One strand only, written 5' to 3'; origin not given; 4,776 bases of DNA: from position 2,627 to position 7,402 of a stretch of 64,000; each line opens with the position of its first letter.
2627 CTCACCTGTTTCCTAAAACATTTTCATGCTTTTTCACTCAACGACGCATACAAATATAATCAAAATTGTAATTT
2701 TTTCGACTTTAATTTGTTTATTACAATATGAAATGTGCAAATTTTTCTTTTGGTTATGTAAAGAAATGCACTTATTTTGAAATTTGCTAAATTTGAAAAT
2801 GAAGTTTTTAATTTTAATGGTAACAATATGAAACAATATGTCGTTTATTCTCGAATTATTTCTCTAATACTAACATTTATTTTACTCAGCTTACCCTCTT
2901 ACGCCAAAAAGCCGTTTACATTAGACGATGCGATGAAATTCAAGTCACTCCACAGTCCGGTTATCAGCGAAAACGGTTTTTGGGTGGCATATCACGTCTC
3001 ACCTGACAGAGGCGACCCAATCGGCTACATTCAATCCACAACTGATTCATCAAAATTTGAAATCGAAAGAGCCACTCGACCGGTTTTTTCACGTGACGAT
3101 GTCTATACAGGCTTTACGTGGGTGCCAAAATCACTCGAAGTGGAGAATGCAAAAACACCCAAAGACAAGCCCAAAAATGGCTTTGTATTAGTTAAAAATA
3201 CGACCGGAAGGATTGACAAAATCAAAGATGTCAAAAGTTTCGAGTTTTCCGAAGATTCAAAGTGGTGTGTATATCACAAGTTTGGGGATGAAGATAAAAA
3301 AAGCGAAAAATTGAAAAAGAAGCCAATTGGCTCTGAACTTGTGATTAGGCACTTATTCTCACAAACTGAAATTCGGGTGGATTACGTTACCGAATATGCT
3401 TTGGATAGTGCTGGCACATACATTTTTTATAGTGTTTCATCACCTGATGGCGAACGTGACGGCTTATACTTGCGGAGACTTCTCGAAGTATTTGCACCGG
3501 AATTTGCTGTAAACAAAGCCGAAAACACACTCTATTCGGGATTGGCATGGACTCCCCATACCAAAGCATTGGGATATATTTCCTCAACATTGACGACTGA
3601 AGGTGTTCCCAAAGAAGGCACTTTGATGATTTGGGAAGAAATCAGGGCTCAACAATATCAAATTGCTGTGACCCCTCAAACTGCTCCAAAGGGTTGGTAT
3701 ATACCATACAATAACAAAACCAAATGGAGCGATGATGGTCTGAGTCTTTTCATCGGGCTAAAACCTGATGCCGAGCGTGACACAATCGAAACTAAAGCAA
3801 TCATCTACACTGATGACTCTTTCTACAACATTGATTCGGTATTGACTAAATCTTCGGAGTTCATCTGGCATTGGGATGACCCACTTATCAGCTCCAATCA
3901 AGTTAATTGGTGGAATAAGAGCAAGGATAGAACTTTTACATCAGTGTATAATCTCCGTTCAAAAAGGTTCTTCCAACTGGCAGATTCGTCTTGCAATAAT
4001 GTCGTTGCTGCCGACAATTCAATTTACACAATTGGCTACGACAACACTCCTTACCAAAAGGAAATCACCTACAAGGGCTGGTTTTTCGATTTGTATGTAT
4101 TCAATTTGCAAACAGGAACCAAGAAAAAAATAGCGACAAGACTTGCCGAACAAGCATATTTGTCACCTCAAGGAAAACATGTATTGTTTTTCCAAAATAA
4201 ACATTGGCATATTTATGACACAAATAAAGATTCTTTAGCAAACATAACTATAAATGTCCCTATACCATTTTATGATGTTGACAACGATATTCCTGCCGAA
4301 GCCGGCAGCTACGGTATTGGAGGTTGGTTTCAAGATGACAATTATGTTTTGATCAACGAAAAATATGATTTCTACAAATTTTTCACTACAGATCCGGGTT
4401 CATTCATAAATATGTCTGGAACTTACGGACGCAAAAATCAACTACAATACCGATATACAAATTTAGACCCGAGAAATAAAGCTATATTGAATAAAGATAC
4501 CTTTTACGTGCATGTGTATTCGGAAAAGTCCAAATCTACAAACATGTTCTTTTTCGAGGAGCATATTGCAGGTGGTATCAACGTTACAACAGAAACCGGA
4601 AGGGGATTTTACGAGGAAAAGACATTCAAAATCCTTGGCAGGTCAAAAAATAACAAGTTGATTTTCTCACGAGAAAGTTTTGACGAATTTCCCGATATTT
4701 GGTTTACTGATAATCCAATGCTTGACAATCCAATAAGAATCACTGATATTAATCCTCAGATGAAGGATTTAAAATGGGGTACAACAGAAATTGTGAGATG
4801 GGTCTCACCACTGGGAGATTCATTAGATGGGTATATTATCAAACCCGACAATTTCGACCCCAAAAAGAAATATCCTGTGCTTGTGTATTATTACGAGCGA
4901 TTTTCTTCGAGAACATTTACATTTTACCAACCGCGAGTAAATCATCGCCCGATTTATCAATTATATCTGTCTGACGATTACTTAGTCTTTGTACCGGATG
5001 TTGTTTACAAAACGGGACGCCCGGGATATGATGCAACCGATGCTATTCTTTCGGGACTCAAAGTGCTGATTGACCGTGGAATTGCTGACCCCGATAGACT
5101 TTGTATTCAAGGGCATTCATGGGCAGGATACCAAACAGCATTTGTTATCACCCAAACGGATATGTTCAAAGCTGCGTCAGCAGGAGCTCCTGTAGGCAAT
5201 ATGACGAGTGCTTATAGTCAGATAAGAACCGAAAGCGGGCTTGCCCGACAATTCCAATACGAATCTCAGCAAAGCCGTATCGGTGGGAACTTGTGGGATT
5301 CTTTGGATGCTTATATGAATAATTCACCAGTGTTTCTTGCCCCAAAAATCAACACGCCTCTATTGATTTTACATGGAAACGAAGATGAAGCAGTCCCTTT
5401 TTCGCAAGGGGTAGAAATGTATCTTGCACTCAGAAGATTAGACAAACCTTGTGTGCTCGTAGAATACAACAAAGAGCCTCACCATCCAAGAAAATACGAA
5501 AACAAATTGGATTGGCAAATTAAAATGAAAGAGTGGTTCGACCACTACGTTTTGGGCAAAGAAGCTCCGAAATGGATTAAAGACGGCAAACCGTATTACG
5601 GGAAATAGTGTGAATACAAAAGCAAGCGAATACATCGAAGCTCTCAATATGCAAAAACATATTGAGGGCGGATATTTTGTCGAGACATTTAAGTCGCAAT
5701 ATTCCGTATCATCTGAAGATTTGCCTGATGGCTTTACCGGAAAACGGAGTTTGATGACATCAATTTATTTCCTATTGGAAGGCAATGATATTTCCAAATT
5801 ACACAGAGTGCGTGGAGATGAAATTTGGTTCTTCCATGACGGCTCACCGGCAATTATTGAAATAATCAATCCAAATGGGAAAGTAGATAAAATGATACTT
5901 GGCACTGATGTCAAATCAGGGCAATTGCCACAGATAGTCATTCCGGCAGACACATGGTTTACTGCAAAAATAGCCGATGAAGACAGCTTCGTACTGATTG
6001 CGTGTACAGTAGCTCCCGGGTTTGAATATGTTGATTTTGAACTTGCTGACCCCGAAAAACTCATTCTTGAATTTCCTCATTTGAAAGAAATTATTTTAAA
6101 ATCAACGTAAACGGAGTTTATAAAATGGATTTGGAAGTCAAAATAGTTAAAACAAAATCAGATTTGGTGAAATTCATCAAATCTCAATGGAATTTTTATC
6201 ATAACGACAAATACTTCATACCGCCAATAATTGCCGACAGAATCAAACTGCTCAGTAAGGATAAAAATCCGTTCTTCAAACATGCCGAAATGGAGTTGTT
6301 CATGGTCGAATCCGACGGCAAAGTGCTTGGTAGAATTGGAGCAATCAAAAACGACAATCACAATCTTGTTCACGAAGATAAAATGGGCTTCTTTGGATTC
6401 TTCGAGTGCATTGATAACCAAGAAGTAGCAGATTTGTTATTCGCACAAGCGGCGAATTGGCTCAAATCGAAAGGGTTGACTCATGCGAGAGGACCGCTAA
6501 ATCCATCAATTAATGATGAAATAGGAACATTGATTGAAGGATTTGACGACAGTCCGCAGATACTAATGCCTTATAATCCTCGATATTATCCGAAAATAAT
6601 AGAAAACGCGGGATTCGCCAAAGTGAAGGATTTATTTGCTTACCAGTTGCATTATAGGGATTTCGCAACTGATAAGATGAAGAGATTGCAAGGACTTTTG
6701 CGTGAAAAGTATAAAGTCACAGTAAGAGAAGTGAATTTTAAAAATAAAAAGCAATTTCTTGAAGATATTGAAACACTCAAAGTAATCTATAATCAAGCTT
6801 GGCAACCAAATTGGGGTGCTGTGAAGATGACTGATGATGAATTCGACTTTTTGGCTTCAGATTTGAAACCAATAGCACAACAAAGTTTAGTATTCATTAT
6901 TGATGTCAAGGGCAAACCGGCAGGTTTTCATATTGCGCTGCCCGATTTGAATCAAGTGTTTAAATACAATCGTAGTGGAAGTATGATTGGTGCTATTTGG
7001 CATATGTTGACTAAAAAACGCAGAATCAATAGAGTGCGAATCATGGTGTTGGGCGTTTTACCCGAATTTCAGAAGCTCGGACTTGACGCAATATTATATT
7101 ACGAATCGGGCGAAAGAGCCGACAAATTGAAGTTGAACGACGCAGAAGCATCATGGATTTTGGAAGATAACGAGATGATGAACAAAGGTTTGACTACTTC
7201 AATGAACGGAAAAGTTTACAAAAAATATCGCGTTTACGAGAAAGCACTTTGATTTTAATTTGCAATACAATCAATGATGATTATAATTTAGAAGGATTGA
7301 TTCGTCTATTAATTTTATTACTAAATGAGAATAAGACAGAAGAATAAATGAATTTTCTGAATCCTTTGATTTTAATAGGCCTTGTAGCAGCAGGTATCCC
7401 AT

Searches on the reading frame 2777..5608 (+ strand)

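Call 7: search_protein_families(library=pfam, proteins=[window:2777-5608:+], max_evalue=0.0001)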
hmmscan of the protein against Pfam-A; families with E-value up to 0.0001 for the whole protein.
window:2777-5608:+ (943 aa): 2 families
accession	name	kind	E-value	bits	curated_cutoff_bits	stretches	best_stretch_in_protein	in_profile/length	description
PF00326.27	Peptidase_S9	-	1.5e-25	90.4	22.6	1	753-925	44-210/213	Prolyl oligopeptidase family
PF20434.5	BD-FAE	-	2.2e-05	24.5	26.8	1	824-884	154-214/215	BD-FAE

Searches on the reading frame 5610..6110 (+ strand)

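Call 7: search_protein_families(library=pfam, proteins=[window:5610-6110:+], max_evalue=0.0001)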
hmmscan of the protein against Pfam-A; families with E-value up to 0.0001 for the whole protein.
window:5610-6110:+ (166 aa): 1 family
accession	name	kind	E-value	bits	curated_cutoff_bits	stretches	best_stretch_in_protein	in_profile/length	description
PF06172.17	Cupin_5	-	7.7e-49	165.8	25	1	7-146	2-139/139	Cupin superfamily (DUF985)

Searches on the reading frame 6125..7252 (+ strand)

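Call 7: search_protein_families(library=pfam, proteins=[window:6125-7252:+], max_evalue=0.0001)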
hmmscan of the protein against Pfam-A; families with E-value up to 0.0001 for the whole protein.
window:6125-7252:+ (375 aa): 0 families

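Call 55: search_protein_families(library=pfam, proteins=[window:6125-7249:+], max_evalue=0.01)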
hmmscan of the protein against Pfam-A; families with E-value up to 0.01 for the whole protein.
window:6125-7249:+ (375 aa): 1 family
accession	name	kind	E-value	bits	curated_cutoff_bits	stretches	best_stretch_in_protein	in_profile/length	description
PF00583.31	Acetyltransf_1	-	0.0024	18.6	20.7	0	50-85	28-63/116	Acetyltransferase (GNAT) family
